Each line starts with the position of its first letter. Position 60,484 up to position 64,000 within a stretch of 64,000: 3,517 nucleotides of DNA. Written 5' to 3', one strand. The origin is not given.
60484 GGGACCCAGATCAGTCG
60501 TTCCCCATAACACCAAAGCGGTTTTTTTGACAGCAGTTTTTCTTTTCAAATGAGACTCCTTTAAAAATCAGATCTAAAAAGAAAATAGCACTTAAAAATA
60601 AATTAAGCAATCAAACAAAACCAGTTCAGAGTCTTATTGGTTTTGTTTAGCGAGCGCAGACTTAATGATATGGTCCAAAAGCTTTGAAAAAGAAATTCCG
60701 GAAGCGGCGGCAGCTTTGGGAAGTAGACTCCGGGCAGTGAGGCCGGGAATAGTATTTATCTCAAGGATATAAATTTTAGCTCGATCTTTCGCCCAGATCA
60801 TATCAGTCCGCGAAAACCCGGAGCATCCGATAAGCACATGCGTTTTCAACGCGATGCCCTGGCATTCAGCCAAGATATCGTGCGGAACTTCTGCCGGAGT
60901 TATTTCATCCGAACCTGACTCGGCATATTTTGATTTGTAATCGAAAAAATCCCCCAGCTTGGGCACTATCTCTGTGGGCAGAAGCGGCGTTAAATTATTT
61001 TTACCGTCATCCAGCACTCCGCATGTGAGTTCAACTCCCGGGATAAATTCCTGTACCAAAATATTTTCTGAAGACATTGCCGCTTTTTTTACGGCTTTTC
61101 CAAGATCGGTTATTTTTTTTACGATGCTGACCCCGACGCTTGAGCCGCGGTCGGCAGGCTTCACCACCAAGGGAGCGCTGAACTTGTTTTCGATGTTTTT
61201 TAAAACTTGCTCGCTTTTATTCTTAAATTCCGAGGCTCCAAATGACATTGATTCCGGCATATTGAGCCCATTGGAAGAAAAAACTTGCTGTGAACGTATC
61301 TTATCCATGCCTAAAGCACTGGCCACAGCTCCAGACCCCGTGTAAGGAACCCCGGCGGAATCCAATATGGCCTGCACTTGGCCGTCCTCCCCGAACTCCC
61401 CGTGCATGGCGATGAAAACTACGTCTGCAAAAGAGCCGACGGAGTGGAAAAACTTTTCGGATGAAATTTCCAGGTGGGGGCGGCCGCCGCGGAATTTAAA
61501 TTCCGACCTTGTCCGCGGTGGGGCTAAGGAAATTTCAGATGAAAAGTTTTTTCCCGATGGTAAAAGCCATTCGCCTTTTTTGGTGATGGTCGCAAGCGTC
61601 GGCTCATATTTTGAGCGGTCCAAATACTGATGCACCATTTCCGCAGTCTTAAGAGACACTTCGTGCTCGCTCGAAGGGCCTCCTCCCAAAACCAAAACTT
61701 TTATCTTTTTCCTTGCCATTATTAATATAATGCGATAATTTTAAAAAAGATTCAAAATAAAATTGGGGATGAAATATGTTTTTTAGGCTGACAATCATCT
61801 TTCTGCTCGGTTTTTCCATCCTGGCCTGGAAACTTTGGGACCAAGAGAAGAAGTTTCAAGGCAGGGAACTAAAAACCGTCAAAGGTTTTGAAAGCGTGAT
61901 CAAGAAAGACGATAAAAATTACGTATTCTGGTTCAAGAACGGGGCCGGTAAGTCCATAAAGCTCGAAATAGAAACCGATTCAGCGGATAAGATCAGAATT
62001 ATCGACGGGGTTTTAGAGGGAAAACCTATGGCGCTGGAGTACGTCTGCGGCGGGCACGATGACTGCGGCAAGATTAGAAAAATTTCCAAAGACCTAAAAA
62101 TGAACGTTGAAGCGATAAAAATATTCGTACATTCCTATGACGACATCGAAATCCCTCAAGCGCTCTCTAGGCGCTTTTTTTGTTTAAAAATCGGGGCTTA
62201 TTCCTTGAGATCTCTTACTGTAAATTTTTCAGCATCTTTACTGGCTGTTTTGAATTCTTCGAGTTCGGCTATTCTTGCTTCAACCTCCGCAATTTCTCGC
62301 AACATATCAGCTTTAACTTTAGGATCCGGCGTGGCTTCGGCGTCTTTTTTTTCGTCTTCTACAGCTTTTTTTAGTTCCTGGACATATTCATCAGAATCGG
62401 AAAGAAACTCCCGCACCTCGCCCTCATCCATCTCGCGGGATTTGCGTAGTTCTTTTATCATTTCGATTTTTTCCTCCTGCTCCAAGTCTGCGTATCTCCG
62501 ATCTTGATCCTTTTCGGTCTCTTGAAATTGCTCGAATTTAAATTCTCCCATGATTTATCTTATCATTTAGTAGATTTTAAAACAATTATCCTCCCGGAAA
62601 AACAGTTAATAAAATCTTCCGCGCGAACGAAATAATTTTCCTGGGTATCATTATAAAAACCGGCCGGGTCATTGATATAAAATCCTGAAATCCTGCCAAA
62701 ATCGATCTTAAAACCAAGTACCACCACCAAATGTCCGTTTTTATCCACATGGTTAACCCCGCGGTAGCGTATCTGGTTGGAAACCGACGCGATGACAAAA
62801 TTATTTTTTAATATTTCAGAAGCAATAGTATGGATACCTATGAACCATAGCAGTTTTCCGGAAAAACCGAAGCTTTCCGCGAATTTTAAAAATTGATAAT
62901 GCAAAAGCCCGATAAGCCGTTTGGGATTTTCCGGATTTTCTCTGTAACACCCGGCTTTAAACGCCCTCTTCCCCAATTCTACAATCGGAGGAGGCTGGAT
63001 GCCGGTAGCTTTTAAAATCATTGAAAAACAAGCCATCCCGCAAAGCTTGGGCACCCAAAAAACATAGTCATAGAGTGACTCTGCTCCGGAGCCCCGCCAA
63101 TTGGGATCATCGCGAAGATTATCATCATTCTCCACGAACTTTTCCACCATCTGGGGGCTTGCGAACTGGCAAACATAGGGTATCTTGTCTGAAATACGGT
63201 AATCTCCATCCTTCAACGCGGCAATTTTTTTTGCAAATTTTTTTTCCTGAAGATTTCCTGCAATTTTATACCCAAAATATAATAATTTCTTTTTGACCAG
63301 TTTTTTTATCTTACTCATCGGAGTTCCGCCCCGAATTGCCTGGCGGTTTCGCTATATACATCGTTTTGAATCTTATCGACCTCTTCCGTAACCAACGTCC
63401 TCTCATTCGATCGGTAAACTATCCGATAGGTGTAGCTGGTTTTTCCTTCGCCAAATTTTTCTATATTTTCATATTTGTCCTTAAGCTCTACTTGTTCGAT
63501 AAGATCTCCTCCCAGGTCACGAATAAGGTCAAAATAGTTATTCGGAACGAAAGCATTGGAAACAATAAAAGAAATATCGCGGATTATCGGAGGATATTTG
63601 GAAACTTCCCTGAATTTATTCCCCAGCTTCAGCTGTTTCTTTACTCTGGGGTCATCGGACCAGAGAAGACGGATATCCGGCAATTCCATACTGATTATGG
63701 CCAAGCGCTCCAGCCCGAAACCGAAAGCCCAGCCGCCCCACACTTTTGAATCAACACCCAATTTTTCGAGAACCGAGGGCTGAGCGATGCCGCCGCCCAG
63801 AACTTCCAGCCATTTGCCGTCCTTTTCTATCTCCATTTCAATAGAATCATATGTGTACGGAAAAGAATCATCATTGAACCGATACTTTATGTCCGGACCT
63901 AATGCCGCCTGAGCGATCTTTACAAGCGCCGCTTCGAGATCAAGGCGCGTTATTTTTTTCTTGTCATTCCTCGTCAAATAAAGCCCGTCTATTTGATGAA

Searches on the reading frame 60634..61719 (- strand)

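Call 71: search_protein_families(library=pfam, proteins=[window:60634-61719:-], max_evalue=0.001)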
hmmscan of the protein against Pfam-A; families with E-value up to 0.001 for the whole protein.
window:60634-61719:- (361 aa): 5 families
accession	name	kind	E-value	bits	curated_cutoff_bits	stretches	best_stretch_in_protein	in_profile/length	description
PF07478.18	Dala_Dala_lig_C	-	2.3e-51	174.6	24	1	147-353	2-204/204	D-ala D-ala ligase C-terminus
PF01820.27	Dala_Dala_lig_N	-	3.9e-28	98.8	34.6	1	7-129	1-121/121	D-ala D-ala ligase N-terminus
PF02655.19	ATP-grasp_3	-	4.4e-09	37.1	23.2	1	139-323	3-155/160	ATP-grasp domain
PF13535.11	ATP-grasp_4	-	1.6e-05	25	27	1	181-236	2-71/160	ATP-grasp domain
PF01071.24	GARS_A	-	0.00054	20.3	27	1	167-242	24-105/194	Phosphoribosylglycinamide synthetase, ATP-grasp (A) domain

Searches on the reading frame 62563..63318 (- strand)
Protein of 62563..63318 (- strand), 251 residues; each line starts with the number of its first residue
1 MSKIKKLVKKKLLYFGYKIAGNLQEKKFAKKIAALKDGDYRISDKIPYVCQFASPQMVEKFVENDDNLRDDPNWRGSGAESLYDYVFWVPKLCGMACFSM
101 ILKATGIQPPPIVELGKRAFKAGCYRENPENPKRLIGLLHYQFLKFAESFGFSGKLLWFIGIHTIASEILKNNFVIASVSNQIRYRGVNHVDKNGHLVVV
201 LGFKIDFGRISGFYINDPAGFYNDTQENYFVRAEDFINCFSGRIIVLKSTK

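Call 71: search_protein_families(library=pfam, proteins=[window:62563-63318:-], max_evalue=0.001)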
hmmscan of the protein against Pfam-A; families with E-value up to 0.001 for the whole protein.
window:62563-63318:- (251 aa): 1 family
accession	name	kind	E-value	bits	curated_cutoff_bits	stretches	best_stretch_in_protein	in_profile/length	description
PF13529.12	Peptidase_C39_2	-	3.2e-09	37.9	24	1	89-219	12-143/143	Peptidase_C39 like family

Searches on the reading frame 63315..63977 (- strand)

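Call 71: search_protein_families(library=pfam, proteins=[window:63315-63977:-], max_evalue=0.001)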
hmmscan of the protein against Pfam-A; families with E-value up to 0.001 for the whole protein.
window:63315-63977:- (220 aa): 2 families
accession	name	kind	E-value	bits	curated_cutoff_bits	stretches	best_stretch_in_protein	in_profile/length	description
PF01409.25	tRNA-synt_2d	-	1e-24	87.8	19.8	1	8-115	136-245/246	tRNA synthetases class II core domain (F)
PF03147.19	FDX-ACB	-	1.9e-22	79.9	31.1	1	126-220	1-94/94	Ferredoxin-fold anticodon binding domain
